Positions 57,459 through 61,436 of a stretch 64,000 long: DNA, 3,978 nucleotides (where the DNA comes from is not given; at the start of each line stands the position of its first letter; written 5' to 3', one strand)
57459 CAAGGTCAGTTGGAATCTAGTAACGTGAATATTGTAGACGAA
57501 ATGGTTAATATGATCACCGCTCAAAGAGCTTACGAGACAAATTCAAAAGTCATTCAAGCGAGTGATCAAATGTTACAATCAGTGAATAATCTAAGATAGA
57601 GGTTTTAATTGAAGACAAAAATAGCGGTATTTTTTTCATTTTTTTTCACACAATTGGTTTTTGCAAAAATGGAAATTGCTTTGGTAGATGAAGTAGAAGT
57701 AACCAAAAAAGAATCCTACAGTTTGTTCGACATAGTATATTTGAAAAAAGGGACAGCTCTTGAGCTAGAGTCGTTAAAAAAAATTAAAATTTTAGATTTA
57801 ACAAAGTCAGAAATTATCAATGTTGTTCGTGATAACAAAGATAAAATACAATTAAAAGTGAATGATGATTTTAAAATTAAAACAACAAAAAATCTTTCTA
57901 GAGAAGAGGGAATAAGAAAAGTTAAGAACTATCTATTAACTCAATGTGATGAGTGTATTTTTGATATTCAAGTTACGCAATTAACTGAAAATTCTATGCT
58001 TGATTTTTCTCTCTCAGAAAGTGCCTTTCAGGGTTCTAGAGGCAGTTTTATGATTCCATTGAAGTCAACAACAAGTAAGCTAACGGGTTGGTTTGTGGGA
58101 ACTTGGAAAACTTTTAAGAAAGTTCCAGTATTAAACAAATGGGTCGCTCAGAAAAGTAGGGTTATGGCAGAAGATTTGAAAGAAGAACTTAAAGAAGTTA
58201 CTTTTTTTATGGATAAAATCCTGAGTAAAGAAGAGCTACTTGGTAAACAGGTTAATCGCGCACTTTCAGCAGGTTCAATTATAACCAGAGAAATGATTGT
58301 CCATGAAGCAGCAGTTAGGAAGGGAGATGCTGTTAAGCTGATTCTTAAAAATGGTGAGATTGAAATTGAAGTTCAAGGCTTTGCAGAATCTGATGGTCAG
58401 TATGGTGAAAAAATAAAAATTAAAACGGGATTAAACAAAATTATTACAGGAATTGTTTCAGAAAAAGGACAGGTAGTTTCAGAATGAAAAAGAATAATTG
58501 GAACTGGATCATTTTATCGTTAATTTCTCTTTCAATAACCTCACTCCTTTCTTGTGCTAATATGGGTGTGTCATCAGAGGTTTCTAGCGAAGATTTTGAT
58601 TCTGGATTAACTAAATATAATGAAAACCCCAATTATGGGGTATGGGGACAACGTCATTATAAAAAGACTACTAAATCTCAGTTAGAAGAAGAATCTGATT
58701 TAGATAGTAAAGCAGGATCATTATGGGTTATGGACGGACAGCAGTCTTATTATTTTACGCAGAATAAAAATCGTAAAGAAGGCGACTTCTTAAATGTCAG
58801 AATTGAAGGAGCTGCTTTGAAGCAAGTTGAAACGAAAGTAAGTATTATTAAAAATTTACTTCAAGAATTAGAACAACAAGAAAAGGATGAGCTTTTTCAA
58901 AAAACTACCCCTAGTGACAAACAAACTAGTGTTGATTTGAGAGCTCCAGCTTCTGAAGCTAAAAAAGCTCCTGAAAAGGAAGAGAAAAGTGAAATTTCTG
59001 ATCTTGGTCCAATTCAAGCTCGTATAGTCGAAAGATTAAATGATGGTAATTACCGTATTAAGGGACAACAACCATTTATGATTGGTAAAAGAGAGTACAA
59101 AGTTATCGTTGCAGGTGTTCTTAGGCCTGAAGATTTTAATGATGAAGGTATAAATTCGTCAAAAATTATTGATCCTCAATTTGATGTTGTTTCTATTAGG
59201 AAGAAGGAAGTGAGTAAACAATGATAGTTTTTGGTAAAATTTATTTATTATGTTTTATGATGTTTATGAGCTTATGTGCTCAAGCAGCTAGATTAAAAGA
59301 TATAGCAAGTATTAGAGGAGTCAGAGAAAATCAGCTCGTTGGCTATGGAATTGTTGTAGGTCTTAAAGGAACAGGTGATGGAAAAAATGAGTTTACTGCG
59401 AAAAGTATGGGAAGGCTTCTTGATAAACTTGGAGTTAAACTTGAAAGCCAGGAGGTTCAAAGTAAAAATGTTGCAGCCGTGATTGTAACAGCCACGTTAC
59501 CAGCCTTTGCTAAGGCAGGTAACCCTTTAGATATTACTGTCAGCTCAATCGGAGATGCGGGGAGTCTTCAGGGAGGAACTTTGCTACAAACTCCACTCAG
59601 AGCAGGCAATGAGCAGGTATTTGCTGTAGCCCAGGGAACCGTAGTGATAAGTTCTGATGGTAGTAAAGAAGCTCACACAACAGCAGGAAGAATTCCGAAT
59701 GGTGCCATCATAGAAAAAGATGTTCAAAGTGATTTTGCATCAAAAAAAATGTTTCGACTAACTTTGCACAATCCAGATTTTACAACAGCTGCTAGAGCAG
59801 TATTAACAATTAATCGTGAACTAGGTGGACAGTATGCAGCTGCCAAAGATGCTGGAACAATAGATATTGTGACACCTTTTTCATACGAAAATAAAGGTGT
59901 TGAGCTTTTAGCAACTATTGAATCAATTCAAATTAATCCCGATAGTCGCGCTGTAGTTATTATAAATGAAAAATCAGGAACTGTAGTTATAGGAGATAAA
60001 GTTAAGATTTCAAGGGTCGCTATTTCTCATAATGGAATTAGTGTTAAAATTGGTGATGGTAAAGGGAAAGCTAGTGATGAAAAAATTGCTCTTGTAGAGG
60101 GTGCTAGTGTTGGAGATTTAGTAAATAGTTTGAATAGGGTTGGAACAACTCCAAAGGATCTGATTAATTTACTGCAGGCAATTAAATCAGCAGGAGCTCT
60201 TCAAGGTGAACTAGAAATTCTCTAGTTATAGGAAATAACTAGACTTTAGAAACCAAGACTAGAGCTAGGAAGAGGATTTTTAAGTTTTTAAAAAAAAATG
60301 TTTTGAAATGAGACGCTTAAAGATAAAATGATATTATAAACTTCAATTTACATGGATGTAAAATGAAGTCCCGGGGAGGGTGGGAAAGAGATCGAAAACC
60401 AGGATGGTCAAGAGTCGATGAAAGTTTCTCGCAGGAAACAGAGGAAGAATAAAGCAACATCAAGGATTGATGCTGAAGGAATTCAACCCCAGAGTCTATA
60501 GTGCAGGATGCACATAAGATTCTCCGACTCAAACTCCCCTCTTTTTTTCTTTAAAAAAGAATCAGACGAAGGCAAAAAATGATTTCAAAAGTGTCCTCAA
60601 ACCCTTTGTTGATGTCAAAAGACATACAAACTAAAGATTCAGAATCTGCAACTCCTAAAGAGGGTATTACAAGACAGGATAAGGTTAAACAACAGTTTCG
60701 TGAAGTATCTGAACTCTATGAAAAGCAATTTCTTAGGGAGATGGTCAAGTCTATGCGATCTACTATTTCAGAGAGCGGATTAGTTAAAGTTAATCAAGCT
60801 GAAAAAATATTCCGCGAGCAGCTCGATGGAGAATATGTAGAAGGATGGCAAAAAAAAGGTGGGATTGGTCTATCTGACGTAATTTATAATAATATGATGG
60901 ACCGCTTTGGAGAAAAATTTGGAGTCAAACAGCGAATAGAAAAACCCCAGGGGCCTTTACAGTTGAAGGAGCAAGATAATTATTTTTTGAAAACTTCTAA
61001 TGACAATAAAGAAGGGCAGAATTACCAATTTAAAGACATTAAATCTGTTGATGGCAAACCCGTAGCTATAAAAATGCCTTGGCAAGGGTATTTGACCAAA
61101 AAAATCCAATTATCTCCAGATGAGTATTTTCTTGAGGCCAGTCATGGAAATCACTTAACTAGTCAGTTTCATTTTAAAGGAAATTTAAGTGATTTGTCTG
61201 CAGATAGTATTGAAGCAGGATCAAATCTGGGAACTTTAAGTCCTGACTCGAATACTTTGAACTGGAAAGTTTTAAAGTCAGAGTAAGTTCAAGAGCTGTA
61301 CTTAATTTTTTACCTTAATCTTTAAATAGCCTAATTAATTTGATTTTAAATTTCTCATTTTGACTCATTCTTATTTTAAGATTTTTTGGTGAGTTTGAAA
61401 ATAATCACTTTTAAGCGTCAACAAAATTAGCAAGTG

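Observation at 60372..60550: GGA-hairpin-rich structured RNA (Csr/Rsm-like CsrA sponge candidate) between flgI and the flgJ-like gene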

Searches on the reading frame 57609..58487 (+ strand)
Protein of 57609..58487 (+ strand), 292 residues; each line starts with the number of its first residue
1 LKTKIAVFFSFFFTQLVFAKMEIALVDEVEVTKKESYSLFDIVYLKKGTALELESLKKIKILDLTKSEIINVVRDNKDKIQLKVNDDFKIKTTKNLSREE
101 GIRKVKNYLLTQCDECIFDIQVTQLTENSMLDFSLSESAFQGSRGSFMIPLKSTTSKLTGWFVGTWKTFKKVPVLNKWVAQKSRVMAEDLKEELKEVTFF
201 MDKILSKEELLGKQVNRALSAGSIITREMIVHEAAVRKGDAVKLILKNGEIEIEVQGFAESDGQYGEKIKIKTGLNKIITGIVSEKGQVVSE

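Call 8: search_protein_families(library=pfam, proteins=[window:57609-58487:+])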
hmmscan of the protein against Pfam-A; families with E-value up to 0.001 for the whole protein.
window:57609-58487:+ (292 aa): 1 family
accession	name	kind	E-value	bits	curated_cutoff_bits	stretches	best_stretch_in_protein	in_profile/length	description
PF13144.11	ChapFlgA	-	3.6e-22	79.1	23.8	1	171-289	2-120/122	Chaperone for flagella basal body P-ring formation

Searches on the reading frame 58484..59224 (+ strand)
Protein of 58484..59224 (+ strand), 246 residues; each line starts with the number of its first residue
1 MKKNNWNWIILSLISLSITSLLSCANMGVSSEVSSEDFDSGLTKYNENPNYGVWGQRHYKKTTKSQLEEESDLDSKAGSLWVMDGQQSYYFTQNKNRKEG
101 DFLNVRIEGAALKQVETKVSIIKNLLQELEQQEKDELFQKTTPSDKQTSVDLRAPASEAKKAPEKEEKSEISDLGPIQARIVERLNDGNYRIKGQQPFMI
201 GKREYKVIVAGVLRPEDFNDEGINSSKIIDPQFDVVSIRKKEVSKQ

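Call 8: search_protein_families(library=pfam, proteins=[window:58484-59224:+])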
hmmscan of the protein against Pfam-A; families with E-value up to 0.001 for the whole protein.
window:58484-59224:+ (246 aa): 1 family
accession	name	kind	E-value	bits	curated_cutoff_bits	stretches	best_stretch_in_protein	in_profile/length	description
PF02107.21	FlgH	-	1.1e-14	54.9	27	1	76-232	3-145/172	Flagellar L-ring protein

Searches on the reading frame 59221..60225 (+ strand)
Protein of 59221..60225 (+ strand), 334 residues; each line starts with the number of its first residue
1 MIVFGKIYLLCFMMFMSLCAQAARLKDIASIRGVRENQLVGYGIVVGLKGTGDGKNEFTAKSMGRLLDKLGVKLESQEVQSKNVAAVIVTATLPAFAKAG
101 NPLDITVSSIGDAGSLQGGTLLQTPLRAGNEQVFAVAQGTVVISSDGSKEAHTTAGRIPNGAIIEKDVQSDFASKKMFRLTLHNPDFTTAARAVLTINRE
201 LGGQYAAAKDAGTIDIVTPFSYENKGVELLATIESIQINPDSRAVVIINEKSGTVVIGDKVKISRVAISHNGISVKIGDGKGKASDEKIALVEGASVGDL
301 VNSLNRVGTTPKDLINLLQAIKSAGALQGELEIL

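Call 8: search_protein_families(library=pfam, proteins=[window:59221-60225:+])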
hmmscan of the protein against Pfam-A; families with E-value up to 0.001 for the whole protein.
window:59221-60225:+ (334 aa): 1 family
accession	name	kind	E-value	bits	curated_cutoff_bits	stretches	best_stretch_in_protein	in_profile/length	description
PF02119.21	FlgI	-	1.8e-110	369.6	25.3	2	24-280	1-267/343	Flagellar P-ring protein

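Call 12: find_related_loci(query=window:59221-60225:+, collection=genome_contigs, flank=4000)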
Query window:59221-60225:+ (334 aa) in genome_contigs; peptide patterns used: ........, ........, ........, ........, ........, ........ (x = any residue, [..] = any of these).
155 stretches matched a pattern; 24 encode a relative of the query (tblastn E <= 1e-3); 24 distinct loci.
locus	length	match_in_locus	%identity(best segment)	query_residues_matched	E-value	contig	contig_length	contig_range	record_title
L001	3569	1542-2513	84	7-334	0e+0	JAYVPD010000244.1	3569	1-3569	MAG: Pseudobdellovibrionaceae bacterium isolate GL72_DN_metabat_174_sub GL72_DN_metabat_174_sub_243, whole genome shotgu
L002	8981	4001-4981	84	7-334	0e+0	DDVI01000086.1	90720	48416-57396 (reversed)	MAG TPA_asm: Bdellovibrionaceae bacterium UBA2316 UBA2316_contig_19, whole genome shotgun sequence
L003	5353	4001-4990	84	1-334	0e+0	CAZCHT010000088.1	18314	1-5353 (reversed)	MAG TPA_asm: uncultured Bdellovibrio sp. isolate SRP107338_co1_318 genome assembly, contig: NODE_3021_length_18314_cov_6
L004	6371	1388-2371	84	8-334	0e+0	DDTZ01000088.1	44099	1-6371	MAG TPA_asm: Bdellovibrionaceae bacterium UBA2351 UBA2351_contig_6006, whole genome shotgun sequence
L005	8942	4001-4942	88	20-334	0e+0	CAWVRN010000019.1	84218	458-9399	MAG TPA_asm: uncultured Bdellovibrio sp. isolate ERR3589585_binner123_56 genome assembly, contig: ERZ7462356.83, whole g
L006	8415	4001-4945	87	19-334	0e+0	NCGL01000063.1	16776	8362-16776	MAG: Bdellovibrio sp. 28-41-41 04302015_28_scaffold_763, whole genome shotgun sequence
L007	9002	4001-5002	84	6-334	1e-180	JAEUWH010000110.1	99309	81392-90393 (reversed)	MAG: Bdellovibrionaceae bacterium isolate new MAG-402 k141_1199668, whole genome shotgun sequence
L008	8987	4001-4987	75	10-334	9e-165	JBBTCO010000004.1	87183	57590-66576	MAG: Bdellovibrionota bacterium isolate H41-bin001_1 H41_bin001_1_000000000004, whole genome shotgun sequence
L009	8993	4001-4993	69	8-334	6e-158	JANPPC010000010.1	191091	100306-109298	MAG: Bdellovibrio sp. isolate VAR_83_metabat_497 VAR_83_k141_6070494, whole genome shotgun sequence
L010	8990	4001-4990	69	9-334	5e-157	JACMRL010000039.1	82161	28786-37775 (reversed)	MAG: Bdellovibrio sp. isolate LF-bin-57 FL-bin-57-contig-k141_2705590, whole genome shotgun sequence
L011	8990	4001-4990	68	9-334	2e-155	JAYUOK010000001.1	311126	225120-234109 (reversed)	MAG: Bdellovibrio sp. isolate GL102_UP_metabinner_1 GL102_UP_metabinner_1_0, whole genome shotgun sequence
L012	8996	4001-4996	69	6-334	3e-155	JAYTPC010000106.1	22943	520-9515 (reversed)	MAG: Bdellovibrionales bacterium isolate GFS_4320 GFS_4320_105, whole genome shotgun sequence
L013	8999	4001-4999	68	6-334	6e-155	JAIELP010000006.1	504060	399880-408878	MAG: bacterium isolate co.spades.CONCOCT.1kb_080 c_000000000001, whole genome shotgun sequence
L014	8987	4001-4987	70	8-332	5e-154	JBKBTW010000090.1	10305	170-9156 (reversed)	MAG: Pseudobdellovibrio sp. isolate 21I_061.bin.15 NODE_2681_length_10305_cov_1.842793, whole genome shotgun sequence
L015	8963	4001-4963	70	18-334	9e-153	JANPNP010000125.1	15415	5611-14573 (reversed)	MAG: Bdellovibrionales bacterium isolate VAR_87_metabat_254 VAR_87_k141_3390008, whole genome shotgun sequence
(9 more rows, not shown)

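Call 75: find_homologous_proteins(query=window:59221-60225:+, max_evalue=1e-60)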
Query window:59221-60225:+ (334 aa): 7121 proteins with E <= 1e-60 among 8000 candidates; the best 120 are listed.
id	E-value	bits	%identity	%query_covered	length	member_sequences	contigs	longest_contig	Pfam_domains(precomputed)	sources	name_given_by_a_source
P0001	5.3e-206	701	100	100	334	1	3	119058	PF02119.22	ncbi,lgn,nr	ncbi:MAG: flagellar basal body P-ring protein FlgI [Bdellovibrionaceae bacterium]|nr:flagellar basal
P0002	1.6e-195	666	96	100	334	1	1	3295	PF02119.22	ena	-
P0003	2.7e-176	603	84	99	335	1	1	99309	PF02119.22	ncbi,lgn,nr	ncbi:MAG: flagellar basal body P-ring protein FlgI [Bdellovibrionaceae bacterium]|nr:flagellar basal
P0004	2.1e-175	600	86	99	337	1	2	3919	PF02119.22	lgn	-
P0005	2.5e-175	600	86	99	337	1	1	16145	PF02119.22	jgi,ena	-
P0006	2.6e-175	600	86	99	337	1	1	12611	PF02119.22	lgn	-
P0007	3.4e-175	600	86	99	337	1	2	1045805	PF02119.22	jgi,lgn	jgi:flagellar P-ring protein precursor FlgI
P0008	1.5e-174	597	84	100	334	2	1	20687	PF02119.22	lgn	-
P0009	3.5e-174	596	85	99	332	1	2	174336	PF02119.22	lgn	-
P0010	4.2e-174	596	87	97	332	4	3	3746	PF02119.22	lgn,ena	-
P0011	6.9e-174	595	84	100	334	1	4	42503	PF02119.22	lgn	-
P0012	2.0e-173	594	83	100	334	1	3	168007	PF02119.22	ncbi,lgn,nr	ncbi:MAG: flagellar basal body P-ring protein FlgI [Deltaproteobacteria bacterium]|nr:flagellar basa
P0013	3.3e-173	593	85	98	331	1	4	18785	PF02119.22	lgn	-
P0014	6.2e-173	592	84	98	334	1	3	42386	PF02119.22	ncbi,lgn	-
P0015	6.3e-173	592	84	99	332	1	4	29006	PF02119.22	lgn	-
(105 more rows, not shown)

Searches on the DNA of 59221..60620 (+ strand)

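Call 4: search_rna_families(source=window, start=60200, end=60620, threshold=evalue, max_evalue=10, show_alignments=5)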
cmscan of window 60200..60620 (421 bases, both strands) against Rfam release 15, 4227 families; matches with E-value up to 10: 9.
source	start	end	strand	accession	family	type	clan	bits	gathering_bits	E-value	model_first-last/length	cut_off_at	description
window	60377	60551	+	RF00018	CsrB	Gene; sRNA;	CL00106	20.3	71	0.00097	1-356/356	no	CsrB/RsmB RNA family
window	60516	60606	-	RF01286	snoR26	Gene; snRNA; snoRNA; CD-box;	-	19.6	47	0.57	1-94/94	no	Small nucleolar RNA snoR26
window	60200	60297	-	RF02070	STnc300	Gene; sRNA;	-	17.8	80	7.6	1-159/159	no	Salmonella enterica sRNA STnc300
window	60519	60580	-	RF00884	MIR815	Gene; miRNA;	-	17.1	63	1.5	1-81/81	no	MIR815 microRNA precursor family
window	60509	60587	-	RF03707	mir-1892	Gene; miRNA;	-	15.8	86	1.7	1-80/80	no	mir-1892 microRNA precursor family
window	60438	60495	+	RF01128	sR43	Gene; snRNA; snoRNA; CD-box;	-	13.3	45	0.65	1-56/56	no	Small nucleolar RNA sR42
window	60200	60252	+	RF02034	IMES-1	Gene;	-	13.2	81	2.1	135-191/191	5'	IMES-1 RNA motif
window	60540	60559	-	RF00180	REN-SRE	Cis-reg;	-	11.5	41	4.3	1-20/37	no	Renin stability regulatory element (REN-SRE)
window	60306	60370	-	RF02181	ST7-AS2_1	Gene; lncRNA;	-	11.3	80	9.6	1-72/72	no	ST7 antisense RNA 2 conserved region 1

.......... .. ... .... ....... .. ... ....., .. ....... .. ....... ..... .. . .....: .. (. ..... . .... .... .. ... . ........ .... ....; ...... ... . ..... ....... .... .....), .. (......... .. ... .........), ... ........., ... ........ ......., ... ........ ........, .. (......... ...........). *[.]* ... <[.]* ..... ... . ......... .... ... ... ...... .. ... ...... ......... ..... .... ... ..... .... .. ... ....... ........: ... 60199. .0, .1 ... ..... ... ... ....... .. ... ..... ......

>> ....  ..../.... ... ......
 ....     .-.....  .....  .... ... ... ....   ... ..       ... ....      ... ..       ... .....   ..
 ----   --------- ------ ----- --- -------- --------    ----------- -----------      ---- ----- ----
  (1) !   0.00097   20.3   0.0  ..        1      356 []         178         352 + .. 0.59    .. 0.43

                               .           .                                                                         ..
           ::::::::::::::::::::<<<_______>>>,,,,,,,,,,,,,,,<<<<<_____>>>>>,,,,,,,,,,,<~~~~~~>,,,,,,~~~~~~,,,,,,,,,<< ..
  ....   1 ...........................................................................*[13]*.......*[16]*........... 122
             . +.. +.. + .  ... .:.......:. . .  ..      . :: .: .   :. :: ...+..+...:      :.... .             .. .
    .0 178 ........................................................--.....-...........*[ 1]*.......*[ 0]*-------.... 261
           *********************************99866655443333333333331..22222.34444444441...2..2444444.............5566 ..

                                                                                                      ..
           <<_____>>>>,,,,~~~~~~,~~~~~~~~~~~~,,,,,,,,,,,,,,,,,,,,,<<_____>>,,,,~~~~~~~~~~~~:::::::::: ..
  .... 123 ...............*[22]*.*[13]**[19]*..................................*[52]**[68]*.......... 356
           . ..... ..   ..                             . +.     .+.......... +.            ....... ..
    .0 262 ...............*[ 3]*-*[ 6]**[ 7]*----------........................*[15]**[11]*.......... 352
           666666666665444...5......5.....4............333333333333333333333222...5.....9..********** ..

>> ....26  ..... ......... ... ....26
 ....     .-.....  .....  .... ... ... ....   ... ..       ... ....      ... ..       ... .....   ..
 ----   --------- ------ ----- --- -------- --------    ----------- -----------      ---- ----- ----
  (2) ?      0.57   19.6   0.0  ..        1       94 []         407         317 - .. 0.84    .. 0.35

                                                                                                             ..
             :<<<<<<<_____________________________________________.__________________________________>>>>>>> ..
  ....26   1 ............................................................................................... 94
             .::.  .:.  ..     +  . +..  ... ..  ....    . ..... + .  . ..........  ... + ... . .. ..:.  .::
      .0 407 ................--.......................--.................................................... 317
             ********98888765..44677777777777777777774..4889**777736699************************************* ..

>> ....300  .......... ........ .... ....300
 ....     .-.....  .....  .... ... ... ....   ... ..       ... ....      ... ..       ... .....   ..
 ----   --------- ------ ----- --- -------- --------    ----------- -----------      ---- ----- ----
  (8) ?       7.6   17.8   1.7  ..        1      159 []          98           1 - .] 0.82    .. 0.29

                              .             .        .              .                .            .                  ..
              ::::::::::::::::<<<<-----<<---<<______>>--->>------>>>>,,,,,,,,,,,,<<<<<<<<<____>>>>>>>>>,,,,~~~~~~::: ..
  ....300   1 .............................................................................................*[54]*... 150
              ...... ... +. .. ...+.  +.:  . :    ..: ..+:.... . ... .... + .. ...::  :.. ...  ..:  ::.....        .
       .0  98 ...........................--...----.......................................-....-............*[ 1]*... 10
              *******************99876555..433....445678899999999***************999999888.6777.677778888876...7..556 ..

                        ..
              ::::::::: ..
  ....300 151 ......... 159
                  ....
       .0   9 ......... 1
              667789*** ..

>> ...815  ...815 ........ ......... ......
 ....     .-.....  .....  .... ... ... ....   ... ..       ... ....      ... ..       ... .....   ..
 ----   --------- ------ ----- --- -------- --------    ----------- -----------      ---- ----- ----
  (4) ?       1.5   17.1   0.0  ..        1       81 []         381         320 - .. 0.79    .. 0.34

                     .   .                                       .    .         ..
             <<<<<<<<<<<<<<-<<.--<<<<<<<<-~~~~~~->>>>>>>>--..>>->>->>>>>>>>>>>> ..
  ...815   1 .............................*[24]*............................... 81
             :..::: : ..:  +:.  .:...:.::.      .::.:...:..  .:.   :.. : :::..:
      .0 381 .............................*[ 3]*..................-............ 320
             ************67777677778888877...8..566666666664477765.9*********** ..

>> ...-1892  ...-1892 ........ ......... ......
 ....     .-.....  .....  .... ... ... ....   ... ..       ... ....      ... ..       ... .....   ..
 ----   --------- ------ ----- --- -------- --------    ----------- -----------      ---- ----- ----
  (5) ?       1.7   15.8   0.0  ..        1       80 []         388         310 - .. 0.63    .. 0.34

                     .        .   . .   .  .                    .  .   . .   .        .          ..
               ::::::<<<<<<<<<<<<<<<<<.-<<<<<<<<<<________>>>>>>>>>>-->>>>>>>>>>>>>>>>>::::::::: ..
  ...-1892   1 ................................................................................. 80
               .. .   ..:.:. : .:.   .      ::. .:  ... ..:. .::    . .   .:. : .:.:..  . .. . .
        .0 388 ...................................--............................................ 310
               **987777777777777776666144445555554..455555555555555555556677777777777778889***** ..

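Call 59: search_rna_families(source=L012, start=4990, end=5270, threshold=evalue, max_evalue=1)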
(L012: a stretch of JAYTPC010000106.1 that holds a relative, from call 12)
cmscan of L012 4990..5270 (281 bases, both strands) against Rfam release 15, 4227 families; matches with E-value up to 1: 1.
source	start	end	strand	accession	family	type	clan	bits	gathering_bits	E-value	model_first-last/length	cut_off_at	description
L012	5027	5075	-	RF01690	Bacillaceae-1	Gene; sRNA;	-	17.5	35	0.59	1-67/67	no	Bacillaceae-1 RNA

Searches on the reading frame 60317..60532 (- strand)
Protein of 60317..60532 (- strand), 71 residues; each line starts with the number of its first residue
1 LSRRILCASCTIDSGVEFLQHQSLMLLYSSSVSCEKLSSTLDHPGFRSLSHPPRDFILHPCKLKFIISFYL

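Call 8: search_protein_families(library=pfam, proteins=[window:60317-60532:-])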
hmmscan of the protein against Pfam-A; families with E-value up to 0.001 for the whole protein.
window:60317-60532:- (71 aa): 0 families

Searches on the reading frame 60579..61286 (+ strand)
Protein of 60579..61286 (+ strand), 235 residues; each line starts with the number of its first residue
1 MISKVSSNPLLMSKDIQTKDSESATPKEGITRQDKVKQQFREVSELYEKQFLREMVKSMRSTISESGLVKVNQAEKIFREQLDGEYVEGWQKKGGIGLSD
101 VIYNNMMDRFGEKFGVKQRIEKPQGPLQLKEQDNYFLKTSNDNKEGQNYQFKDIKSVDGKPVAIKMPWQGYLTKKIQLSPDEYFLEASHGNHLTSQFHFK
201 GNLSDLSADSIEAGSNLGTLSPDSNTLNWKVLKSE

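Call 8: search_protein_families(library=pfam, proteins=[window:60579-61286:+])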
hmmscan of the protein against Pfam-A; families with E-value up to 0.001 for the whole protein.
window:60579-61286:+ (235 aa): 1 family
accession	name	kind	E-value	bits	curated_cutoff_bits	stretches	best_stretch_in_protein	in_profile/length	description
PF10135.14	Rod-binding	-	1.6e-11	45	25.1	1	57-104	1-50/51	Rod binding protein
